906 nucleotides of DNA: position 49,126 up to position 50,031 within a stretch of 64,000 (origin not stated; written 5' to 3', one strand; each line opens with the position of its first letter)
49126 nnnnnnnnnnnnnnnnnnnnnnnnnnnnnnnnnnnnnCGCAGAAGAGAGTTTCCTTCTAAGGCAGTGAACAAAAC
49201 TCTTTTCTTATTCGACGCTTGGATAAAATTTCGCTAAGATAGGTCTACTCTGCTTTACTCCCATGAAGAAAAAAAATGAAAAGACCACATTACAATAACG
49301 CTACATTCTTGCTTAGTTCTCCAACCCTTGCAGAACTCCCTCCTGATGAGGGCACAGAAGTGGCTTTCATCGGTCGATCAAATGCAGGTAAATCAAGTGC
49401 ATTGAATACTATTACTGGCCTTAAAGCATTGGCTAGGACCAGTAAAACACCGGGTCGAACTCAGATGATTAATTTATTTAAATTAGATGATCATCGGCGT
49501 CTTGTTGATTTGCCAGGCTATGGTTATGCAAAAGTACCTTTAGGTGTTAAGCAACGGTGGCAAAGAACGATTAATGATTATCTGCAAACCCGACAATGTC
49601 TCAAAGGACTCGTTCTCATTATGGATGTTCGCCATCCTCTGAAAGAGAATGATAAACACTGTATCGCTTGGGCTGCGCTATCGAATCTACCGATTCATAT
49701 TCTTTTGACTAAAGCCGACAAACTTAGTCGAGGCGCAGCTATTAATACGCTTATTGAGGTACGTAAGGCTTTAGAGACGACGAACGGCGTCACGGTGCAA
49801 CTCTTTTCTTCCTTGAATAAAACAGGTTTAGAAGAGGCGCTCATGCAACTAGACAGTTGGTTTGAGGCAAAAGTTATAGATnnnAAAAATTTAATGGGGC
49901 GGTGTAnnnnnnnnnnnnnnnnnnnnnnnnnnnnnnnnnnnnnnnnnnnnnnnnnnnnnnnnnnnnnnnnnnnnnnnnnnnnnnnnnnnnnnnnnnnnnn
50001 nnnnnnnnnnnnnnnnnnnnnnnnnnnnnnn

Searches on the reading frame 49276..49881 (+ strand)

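Call 58: search_protein_families(library=pfam, proteins=[window:49276-49881:+], max_evalue=0.001)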
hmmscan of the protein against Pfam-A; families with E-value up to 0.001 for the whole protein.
window:49276-49881:+ (202 aa): 4 families
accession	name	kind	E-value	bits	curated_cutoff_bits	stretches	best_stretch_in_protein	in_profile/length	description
PF01926.29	MMR_HSR1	-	7.9e-19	68.3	21.9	1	28-146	1-113/113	50S ribosome-binding GTPase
PF03193.22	RsgA_GTPase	-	1.7e-06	28.4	30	0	28-82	108-168/174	RsgA GTPase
PF02421.24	FeoB_N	-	4.8e-06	26.6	27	1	28-188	2-152/156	Ferrous iron transport protein B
PF00350.29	Dynamin_N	-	4.8e-05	23.9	27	0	29-57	1-29/168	Dynamin family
